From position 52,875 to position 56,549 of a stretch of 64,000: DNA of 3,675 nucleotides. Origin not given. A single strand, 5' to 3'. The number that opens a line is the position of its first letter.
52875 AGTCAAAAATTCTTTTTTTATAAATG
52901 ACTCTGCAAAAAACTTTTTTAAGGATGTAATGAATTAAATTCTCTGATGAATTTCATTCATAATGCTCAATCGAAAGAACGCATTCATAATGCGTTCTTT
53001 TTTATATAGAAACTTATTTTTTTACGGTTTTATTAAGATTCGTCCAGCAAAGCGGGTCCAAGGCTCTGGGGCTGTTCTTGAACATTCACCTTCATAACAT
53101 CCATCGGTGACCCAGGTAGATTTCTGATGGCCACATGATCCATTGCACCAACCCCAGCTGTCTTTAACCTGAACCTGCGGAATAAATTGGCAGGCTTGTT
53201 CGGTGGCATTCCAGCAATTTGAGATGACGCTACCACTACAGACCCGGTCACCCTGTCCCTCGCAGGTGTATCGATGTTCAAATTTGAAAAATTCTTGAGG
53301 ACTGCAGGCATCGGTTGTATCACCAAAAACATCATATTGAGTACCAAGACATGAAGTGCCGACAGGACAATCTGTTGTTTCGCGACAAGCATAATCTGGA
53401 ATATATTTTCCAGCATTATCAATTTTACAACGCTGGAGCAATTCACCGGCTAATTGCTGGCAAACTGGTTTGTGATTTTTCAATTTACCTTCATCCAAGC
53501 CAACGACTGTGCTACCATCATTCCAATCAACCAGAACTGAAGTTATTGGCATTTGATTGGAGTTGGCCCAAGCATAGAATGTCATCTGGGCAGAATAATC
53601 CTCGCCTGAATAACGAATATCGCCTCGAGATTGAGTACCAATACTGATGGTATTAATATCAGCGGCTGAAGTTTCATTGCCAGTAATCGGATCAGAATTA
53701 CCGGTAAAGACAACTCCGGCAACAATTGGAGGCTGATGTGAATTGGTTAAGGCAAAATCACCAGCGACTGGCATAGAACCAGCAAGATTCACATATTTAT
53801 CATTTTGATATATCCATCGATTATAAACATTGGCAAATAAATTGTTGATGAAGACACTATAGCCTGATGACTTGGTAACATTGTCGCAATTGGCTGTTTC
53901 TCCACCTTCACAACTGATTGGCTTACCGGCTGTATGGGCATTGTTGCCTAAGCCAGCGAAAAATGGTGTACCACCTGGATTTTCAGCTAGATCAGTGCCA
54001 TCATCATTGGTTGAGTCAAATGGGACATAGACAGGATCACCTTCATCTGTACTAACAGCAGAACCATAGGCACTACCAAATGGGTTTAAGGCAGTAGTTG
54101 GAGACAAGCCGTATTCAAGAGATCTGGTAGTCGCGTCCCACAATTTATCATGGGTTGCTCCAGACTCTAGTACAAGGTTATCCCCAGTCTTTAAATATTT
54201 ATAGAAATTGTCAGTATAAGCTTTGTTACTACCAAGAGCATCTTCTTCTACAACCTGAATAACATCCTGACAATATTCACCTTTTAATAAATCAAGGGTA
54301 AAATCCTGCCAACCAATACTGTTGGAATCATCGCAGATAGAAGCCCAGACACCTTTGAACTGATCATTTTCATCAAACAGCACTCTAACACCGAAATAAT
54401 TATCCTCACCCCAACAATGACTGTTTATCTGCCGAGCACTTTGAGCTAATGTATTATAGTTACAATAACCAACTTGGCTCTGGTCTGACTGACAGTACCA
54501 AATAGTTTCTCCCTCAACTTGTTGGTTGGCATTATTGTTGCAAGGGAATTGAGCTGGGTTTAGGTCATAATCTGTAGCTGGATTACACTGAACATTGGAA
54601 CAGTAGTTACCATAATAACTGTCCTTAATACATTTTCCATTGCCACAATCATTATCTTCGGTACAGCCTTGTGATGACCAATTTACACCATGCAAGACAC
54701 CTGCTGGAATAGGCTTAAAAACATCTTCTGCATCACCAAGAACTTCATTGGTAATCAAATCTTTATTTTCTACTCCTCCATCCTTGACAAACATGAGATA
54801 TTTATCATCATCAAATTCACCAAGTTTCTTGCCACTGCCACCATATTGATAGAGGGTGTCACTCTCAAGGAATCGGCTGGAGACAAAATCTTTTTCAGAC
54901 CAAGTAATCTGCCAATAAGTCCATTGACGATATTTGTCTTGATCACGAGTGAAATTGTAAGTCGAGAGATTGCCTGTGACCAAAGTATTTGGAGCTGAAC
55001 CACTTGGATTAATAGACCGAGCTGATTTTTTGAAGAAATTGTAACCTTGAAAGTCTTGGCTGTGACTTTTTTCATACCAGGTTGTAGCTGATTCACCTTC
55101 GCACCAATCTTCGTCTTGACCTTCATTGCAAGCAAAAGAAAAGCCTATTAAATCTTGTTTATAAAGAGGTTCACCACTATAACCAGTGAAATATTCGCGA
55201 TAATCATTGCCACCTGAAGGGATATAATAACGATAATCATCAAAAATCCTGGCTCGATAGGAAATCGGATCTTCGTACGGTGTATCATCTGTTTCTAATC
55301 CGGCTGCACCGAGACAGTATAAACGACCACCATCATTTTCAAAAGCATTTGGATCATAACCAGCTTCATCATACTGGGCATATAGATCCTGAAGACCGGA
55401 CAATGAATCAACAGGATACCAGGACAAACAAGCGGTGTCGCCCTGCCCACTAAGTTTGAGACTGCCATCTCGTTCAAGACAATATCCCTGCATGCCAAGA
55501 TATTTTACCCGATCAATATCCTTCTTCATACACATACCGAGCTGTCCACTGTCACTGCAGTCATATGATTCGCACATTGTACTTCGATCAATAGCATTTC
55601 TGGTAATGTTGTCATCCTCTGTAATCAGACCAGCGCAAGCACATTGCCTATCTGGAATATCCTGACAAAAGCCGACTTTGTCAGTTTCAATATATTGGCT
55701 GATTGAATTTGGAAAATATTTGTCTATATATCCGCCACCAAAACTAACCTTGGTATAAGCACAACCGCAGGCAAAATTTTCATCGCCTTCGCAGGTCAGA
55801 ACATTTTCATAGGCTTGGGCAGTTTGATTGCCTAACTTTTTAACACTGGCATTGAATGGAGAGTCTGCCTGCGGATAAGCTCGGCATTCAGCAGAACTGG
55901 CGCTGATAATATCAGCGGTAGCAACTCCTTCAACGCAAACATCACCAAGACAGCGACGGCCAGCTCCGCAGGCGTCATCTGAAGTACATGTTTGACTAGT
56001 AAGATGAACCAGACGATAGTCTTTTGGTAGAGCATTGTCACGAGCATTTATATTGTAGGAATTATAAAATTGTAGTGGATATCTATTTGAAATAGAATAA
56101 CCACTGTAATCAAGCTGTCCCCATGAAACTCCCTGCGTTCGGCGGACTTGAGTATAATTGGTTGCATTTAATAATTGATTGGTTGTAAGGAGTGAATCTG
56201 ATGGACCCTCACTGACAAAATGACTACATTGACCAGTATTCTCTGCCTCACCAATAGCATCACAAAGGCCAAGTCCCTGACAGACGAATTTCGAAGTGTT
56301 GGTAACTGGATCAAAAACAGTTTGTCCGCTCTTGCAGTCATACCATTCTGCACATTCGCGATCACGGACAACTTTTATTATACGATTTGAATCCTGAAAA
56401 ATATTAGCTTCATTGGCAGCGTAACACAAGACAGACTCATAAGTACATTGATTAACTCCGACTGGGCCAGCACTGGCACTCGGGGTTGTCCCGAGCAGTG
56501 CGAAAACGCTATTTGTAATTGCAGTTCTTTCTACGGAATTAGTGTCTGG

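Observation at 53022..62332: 2819-aa Cys-rich giant secreted protein coupled to a Ca-binding (TSP3-like) membrane protein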

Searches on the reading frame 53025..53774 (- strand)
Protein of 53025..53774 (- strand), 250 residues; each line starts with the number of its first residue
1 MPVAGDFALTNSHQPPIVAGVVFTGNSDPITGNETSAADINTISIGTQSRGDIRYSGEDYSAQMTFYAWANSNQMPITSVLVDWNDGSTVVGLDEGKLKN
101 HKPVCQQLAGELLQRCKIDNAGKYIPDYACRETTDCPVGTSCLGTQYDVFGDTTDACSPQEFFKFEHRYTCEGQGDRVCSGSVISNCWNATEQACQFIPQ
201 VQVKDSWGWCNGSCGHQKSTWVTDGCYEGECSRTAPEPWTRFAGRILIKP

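Call 71: search_protein_families(library=pfam, alignment_id=A7, max_evalue=1)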
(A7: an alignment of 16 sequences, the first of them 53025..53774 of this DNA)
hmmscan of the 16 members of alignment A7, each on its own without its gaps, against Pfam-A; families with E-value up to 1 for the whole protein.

A. member 1, window:53025-53774:- (250 aa): 0 families

B. families by the number of members that match (of 16 scanned): 4 families
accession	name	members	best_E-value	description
PF03381.20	CDC50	1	0.031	LEM3 (ligand-effect modulator 3) family / CDC50 family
PF19713.4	DUF6208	1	0.075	Family of unknown function (DUF6208)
PF21456.2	Gp7_6th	1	0.24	Baseplate wedge protein gp7, domain VI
PF04698.17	Rab_eff_C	1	0.68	Rab effector MyRIP/melanophilin C-terminus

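Call 73: search_solved_structures(query=A7, max_evalue=5)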
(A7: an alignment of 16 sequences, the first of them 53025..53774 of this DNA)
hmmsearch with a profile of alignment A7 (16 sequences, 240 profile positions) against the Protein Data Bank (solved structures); distinct sequences matched with E-value up to 5: 0.

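Call 104: find_related_loci(query=A7, collection=metagenome_contigs, flank=10000)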
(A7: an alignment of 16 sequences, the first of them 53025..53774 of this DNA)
Query A7 (250 aa) in metagenome_contigs; peptide patterns used: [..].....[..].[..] (x = any residue, [..] = any of these).
432 stretches matched a pattern; 332 encode a relative of the query (tblastn E <= 1e-3); the best 80 are kept; 80 distinct loci.
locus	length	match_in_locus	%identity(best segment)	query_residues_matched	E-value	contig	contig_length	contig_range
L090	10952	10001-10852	39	1-250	9e-53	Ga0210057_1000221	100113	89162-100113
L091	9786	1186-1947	35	9-250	6e-38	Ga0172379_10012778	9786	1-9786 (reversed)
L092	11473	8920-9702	33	6-250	4e-33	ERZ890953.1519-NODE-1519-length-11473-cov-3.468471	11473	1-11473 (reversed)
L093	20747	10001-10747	38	16-250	1e-38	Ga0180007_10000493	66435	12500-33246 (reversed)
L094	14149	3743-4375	32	52-250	8e-31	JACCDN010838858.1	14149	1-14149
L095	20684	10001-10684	34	28-250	2e-30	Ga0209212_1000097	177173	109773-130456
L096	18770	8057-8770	36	3-249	2e-30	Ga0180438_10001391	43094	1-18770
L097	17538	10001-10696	36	14-249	4e-30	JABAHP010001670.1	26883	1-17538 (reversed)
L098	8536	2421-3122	35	14-249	8e-30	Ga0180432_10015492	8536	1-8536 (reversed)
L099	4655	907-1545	34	60-250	2e-29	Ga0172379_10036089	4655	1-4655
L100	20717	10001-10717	35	6-211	7e-29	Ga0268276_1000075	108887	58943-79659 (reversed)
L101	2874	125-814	35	14-249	5e-28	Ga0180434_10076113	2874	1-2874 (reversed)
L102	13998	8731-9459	30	15-217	4e-27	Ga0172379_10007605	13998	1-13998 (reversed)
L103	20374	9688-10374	34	15-225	3e-27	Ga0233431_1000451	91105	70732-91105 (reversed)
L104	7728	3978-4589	34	10-250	3e-27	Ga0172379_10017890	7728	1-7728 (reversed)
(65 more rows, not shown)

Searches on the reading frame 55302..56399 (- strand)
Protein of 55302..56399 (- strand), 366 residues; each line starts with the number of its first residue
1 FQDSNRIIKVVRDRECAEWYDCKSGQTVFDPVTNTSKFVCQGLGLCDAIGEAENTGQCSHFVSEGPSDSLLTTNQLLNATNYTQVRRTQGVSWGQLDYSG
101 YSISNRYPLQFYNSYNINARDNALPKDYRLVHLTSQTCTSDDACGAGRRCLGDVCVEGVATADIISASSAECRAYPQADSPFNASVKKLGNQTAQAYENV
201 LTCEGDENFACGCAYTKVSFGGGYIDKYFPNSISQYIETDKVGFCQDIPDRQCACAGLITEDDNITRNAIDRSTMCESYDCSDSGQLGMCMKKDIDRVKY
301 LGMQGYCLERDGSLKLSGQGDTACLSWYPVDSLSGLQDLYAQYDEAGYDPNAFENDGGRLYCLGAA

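Call 75: search_solved_structures(query=A3, max_evalue=5)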
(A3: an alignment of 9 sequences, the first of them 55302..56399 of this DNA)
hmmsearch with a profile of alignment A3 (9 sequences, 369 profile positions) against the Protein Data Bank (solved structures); distinct sequences matched with E-value up to 5: 0.
